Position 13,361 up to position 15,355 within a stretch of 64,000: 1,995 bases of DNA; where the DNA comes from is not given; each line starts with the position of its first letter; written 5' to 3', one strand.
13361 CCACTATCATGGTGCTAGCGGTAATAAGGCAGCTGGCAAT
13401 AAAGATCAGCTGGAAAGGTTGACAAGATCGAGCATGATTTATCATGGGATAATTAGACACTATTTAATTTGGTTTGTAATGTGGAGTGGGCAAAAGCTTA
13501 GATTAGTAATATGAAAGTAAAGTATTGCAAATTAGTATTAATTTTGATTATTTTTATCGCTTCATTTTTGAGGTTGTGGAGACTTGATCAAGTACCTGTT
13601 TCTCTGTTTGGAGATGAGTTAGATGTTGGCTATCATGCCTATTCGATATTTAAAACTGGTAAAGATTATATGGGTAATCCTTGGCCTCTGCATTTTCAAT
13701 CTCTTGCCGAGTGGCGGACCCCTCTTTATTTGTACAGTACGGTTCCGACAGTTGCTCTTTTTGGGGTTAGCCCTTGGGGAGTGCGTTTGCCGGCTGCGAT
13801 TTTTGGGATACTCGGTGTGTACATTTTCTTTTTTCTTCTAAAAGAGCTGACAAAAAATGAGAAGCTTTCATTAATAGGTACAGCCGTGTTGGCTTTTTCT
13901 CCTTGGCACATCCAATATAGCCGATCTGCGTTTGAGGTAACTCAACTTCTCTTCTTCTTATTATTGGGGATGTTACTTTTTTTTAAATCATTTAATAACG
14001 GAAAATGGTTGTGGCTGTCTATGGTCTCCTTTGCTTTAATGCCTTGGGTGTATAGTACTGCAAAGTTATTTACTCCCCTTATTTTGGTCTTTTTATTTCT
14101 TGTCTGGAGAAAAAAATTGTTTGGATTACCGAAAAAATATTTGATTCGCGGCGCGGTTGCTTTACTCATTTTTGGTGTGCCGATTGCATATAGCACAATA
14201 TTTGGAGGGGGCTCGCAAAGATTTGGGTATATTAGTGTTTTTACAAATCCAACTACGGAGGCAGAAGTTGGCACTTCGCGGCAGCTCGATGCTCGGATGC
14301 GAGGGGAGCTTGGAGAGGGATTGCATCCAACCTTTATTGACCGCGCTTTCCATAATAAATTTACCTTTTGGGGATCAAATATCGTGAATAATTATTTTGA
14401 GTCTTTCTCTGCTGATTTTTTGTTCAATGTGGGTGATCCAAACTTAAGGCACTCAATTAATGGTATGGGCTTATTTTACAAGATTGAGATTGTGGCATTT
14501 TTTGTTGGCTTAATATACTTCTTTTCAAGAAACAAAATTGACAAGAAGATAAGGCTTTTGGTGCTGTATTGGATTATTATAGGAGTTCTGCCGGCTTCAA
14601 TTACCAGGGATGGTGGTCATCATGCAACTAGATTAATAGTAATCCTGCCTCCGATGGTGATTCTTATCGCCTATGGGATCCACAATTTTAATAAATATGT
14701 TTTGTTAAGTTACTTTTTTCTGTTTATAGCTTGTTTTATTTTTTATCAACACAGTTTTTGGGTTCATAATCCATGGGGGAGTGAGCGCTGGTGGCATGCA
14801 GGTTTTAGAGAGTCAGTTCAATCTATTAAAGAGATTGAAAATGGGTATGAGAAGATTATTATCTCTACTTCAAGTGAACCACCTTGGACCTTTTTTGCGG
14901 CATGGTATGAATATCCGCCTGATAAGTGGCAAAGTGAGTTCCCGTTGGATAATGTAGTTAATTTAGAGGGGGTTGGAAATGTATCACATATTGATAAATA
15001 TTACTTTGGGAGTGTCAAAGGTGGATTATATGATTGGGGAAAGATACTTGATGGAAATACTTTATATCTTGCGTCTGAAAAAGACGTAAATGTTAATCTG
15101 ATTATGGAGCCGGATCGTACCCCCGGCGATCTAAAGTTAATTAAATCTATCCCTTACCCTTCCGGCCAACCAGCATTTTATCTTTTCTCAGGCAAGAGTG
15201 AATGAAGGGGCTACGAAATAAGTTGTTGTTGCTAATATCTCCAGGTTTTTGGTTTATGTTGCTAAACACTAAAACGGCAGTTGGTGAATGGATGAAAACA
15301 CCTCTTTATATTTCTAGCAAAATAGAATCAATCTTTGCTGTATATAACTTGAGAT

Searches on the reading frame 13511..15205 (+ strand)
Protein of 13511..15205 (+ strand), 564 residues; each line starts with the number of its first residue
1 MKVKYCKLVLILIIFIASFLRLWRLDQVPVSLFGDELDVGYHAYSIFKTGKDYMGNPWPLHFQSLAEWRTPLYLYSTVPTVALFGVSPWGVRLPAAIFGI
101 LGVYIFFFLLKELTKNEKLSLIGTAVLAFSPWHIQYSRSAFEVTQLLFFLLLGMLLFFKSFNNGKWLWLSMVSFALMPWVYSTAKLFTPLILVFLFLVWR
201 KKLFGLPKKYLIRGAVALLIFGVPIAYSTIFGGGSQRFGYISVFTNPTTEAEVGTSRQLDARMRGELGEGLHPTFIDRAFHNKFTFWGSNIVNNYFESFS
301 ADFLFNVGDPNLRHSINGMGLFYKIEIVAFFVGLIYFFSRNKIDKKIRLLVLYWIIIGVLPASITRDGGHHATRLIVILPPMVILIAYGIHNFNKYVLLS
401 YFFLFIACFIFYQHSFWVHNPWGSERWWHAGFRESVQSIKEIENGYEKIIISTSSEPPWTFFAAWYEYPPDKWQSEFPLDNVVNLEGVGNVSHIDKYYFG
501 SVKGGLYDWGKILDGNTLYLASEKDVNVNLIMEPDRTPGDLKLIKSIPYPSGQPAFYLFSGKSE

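Call 5: search_protein_families(library=pfam, proteins=[window:13511-15205:+], max_evalue=1)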
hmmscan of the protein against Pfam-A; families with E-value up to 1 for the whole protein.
window:13511-15205:+ (564 aa): 2 families
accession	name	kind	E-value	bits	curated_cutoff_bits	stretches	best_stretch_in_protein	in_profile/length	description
PF13231.12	PMT_2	-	1.9e-12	48.1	26.1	1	71-224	4-157/160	Dolichyl-phosphate-mannose-protein mannosyltransferase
PF02366.24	PMT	-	1.3e-08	35.2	22.7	1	13-221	3-228/245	Dolichyl-phosphate-mannose-protein mannosyltransferase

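Call 6: search_protein_families(library=ncbifam, proteins=[window:13511-15205:+], max_evalue=1)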
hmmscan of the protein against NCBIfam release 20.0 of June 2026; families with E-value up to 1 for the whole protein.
window:13511-15205:+ (564 aa): 2 families
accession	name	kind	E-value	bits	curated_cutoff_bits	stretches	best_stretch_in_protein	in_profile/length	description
TIGR03663.1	TIGR03663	subfamily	4.3e-16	59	126.25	1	8-254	2-237/435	flippase activity-associated protein Agl23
NF047440.1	LA3751_2_3_fam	subfamily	2.2e-06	26.8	200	2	73-224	85-236/460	LA_3751/LA_3752 family putative glycosyltransferase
